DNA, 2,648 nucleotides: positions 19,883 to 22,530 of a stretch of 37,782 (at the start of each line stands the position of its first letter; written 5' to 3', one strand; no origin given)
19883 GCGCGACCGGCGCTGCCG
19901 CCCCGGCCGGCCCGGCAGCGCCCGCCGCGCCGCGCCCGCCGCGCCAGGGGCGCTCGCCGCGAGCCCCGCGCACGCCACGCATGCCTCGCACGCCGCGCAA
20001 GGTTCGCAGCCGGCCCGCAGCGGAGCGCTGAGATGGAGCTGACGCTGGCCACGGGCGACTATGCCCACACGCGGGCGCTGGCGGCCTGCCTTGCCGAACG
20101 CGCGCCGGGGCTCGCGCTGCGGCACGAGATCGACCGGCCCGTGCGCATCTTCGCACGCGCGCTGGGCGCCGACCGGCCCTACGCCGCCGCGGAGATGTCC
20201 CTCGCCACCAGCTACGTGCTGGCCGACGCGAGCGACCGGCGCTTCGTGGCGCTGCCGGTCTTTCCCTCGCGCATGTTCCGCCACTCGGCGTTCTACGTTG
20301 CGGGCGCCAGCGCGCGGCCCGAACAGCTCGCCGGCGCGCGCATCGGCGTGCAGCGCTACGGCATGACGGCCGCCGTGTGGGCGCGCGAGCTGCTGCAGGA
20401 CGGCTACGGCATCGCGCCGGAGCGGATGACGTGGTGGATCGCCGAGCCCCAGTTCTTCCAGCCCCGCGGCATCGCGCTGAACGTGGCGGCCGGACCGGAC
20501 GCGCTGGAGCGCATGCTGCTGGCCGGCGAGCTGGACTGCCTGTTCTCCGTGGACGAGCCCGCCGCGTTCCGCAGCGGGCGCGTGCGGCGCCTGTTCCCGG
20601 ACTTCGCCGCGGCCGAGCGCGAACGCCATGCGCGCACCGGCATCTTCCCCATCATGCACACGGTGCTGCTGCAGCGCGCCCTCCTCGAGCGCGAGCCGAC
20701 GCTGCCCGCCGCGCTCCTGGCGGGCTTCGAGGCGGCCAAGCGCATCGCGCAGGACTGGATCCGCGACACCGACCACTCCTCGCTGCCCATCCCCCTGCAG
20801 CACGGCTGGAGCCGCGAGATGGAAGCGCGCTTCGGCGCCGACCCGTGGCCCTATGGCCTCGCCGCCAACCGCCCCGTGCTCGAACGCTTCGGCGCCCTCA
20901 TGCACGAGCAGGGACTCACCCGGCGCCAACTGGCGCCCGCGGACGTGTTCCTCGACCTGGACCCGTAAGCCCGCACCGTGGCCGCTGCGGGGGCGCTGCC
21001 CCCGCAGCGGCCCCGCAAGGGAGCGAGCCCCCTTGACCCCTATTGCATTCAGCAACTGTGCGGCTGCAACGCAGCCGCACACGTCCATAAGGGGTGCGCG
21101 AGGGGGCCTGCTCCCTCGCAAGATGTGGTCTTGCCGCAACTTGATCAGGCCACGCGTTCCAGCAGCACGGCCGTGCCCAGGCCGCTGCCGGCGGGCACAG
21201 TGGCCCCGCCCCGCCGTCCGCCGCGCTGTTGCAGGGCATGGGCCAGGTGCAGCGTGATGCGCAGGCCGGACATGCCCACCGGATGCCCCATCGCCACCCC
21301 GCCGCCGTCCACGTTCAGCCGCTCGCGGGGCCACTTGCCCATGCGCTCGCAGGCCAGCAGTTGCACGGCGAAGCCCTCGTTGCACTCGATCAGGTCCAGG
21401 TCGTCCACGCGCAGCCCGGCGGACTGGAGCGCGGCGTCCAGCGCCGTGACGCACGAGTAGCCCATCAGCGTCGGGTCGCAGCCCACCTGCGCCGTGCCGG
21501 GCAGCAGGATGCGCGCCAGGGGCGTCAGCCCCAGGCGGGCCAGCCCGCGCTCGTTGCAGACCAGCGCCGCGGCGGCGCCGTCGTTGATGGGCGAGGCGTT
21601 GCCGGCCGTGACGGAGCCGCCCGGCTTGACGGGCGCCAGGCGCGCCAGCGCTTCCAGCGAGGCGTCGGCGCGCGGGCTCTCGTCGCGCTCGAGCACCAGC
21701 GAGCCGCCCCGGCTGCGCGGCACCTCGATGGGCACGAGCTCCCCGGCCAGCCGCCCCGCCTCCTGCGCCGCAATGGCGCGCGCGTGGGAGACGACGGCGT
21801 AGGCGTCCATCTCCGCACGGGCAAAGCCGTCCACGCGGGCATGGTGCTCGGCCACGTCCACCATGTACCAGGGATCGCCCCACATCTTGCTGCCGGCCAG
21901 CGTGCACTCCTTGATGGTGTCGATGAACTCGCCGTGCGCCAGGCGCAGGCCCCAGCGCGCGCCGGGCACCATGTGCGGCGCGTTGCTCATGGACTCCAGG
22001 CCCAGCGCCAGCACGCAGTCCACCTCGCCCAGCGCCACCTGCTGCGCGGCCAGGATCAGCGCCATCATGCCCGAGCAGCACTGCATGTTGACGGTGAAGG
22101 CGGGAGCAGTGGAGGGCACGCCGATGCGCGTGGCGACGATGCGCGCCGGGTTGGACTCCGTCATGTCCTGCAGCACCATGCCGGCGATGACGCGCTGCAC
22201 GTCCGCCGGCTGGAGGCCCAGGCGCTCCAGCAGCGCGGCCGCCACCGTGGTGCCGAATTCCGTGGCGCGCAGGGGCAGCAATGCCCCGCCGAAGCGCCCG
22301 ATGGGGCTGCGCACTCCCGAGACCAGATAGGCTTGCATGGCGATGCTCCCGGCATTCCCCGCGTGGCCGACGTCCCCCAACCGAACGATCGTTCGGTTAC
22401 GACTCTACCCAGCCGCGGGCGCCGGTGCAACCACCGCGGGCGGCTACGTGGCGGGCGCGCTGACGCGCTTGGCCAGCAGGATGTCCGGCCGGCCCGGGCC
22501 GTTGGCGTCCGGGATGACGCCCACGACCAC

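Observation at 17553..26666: TetR-linked B12 acyl-CoA mutase locus whose catalytic subunit is non-canonical at the substrate-specificity motifs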

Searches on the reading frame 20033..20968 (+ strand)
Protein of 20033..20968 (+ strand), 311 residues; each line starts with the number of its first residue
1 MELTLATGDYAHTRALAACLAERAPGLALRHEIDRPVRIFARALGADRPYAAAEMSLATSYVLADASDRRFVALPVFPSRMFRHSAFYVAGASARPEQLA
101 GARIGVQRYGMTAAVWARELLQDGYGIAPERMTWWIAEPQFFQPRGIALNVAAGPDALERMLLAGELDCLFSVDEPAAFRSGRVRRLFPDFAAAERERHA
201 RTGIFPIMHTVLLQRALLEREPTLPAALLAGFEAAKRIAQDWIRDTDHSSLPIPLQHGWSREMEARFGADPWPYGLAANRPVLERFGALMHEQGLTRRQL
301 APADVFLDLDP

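Call 7: search_protein_families(library=pfam, proteins=[window:20033-20968:+], max_evalue=0.001)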
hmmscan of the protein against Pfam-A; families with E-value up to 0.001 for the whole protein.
window:20033-20968:+ (311 aa): 0 families

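Call 8: search_protein_families(library=ncbifam, proteins=[window:20033-20968:+], max_evalue=0.001)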
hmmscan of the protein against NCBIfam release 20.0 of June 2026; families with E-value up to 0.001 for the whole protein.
window:20033-20968:+ (311 aa): 0 families

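Call 40: search_solved_structures(query=window:20033-20968:+, max_evalue=1, show_alignments=1)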
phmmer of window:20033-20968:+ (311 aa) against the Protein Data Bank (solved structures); distinct sequences matched with E-value up to 1: 3.
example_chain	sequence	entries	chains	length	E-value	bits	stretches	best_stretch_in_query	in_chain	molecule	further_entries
9jp7_A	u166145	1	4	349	2.9e-43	151.6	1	2-306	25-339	4,5-dihydroxyphthalate decarboxylase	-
5agq_A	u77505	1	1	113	0.51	12.9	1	250-273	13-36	BROMODOMAIN ADJACENT TO ZINC FINGER DOMAIN PROTEIN 2A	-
7fhj_A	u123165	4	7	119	0.59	12.7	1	250-273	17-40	Bromodomain adjacent to zinc finger domain protein 2A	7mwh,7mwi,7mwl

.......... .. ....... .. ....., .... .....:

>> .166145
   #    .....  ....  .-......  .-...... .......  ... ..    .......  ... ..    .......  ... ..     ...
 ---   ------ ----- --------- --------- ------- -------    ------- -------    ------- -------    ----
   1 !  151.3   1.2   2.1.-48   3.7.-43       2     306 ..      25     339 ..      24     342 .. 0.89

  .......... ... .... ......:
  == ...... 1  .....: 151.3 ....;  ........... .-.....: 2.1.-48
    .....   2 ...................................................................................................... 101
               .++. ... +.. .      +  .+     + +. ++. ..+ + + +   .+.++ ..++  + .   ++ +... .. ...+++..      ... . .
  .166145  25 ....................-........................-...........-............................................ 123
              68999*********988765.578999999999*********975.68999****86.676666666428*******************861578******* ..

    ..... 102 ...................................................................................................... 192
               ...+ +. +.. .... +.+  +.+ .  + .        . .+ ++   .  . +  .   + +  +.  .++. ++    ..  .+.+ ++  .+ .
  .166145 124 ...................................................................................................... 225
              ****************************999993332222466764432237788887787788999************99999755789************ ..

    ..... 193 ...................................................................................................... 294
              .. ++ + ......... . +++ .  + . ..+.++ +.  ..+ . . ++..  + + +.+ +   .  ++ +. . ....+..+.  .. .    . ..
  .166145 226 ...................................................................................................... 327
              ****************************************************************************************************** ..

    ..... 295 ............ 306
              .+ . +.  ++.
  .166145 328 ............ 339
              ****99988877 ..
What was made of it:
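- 20033..20968 (+): 4,5-dihydroxyphthalate-decarboxylase-like protein, 1 nt after the PaaI stop. A window-specific accessory gene. PDB 9jp7_A, E = 3e-43 over residues 2-306 (call 40).
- Checked: ORF 20033-20968 (+): no Pfam or NCBIfam hit, but homologous to 4,5-dihydroxyphthalate decarboxylase, PDB 9jp7, E = 3e-43 (call 40).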

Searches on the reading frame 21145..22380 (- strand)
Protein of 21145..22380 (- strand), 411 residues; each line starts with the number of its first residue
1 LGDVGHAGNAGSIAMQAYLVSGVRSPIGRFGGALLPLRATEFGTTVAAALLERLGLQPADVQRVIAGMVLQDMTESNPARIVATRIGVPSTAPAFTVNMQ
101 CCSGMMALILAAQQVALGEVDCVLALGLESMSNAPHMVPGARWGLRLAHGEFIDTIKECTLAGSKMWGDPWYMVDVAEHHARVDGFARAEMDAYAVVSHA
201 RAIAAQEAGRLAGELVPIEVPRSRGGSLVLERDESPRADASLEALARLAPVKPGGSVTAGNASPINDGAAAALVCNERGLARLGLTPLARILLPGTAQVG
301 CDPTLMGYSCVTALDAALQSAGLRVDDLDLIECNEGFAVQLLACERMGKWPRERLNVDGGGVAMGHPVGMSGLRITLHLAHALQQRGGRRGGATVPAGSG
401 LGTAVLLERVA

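Call 7: search_protein_families(library=pfam, proteins=[window:21145-22380:-], max_evalue=0.001)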
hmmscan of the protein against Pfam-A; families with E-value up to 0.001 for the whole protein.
window:21145-22380:- (411 aa): 3 families
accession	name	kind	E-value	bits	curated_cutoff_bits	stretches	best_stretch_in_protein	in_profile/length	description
PF00108.29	Thiolase_N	-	1.8e-67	227.9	26.4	1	18-277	2-259/260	Thiolase, N-terminal domain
PF02803.24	Thiolase_C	-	1.4e-35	122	27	1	286-409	2-123/123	Thiolase, C-terminal domain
PF00109.32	ketoacyl-synt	-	4.2e-06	27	20.8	1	69-144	145-217/252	Beta-ketoacyl synthase, N-terminal domain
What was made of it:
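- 21145..22380 (-): Short-chain (acetoacetyl-CoA-type) thiolase, transcribed divergently from the mutase operon. Thiolase_N/C (call 7).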

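Call 8: search_protein_families(library=ncbifam, proteins=[window:21145-22380:-], max_evalue=0.001)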
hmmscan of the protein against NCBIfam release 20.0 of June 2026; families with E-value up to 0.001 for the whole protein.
window:21145-22380:- (411 aa): 46 families (the best 25 are shown)
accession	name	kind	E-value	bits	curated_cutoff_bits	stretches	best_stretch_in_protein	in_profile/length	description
TIGR01930.1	AcCoA-C-Actrans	subfamily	1.1e-109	366.9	240.55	1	20-408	2-385/385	acetyl-CoA C-acyltransferase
NF004853.0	PRK06205.1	subfamily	3.3e-100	335.9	551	1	16-410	3-403/404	acetyl-CoA C-acetyltransferase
NF006086.0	PRK08235.1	equivalog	2.3e-97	326.6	526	1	16-408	3-391/393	acetyl-CoA C-acetyltransferase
NF004206.0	PRK05656.1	subfamily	2.3e-96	323.2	688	1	19-409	6-392/392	acetyl-CoA C-acetyltransferase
NF006552.0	PRK09051.1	subfamily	3.2e-94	316.4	565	1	16-410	5-395/395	beta-ketothiolase BktB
NF006551.0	PRK09050.1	subfamily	3.2e-86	289.9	605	1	16-410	3-401/401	3-oxoadipyl-CoA thiolase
NF042999.1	bketothiol_BktB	equivalog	1.9e-84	284.2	725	1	18-410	6-394/394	beta-ketothiolase BktB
TIGR02430.1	pcaF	equivalog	1.4e-83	281.2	597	1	16-410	2-400/400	3-oxoadipyl-CoA thiolase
NF006001.0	PRK08131.1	equivalog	1.5e-81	274.4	622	1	15-410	2-400/401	3-oxoadipyl-CoA thiolase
NF042967.1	AcCoAtase_PhaA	equivalog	2.6e-80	270.5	740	1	16-410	3-396/396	acetyl-CoA acetyltransferase PhaA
NF006030.0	PRK08170.1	equivalog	1.9e-77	260.8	593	2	173-410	184-433/434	acetyl-CoA C-acetyltransferase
NF005404.0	PRK06954.1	subfamily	9.5e-77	258.7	687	1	19-408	11-395/397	acetyl-CoA C-acetyltransferase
NF005077.0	PRK06504.1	subfamily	2e-75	254.4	590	1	16-410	3-390/390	acetyl-CoA C-acetyltransferase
NF005890.0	PRK07851.1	equivalog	3.1e-73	247.1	580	1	16-410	3-405/406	acetyl-CoA C-acetyltransferase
NF005152.0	PRK06633.1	equivalog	2.9e-71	240.1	675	1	16-409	4-391/392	acetyl-CoA C-acetyltransferase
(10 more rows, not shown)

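Call 56: search_solved_structures(query=window:21145-22380:-, max_evalue=1e-60)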
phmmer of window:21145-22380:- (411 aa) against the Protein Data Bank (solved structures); distinct sequences matched with E-value up to 1e-60: 60.
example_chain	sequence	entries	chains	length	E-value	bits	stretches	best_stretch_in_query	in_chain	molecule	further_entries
4n45_A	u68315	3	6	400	2.3e-86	293.7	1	17-409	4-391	Acetyl-CoA acetyltransferase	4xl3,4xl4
4wyr_A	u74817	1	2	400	3.5e-86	293.2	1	17-409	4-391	Acetyl-CoA acetyltransferase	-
4n44_A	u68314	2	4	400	4.6e-86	292.8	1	17-409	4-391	Acetyl-CoA acetyltransferase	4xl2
8gqj_A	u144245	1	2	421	4.7e-85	289.4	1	11-409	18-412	Thiolase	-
4o99_A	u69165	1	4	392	4.9e-82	279.5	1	18-409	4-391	Acetyl-CoA acetyltransferase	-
3ss6_A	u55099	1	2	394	5.3e-81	276.1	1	18-408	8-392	Acetyl-CoA acetyltransferase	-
4o9a_A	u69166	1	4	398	9.3e-81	275.3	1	18-409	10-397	Acetyl-CoA acetyltransferase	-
4o9c_A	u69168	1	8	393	1.1e-80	275.1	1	18-409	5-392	Acetyl-CoA acetyltransferase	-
7cw4_A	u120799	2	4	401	4e-80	273.2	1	18-408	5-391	Acetyl-CoA acetyltransferase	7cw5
7ldc_A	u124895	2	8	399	4.3e-78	266.5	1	19-408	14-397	Acetyl-CoA acetyltransferase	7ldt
7lcl_A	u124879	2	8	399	6.4e-78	266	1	19-408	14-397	Acetyl-CoA acetyltransferase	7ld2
7lbz_A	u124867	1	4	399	1e-77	265.3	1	19-408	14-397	Acetyl-CoA acetyltransferase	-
1m1t_A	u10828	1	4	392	2.2e-77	264.2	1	19-408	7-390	Acetyl-CoA acetyltransferase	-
1m4s_A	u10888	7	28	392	2.2e-77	264.2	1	19-408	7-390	Acetyl-CoA acetyltransferase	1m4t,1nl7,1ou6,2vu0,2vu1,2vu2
1dlu_A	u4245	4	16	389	2.8e-77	263.9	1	19-408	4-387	BIOSYNTHETIC THIOLASE | BIOSYNTHETIC THIOLASE ACETYLATED AT CYS89 | PROTEIN (ACETOACETYL-COA THIOLASE)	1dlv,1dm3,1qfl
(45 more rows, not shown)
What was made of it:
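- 21145..22380 (-): Best PDB matches are acetoacetyl-CoA thiolases, 4n45 at 294 bits (call 56).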
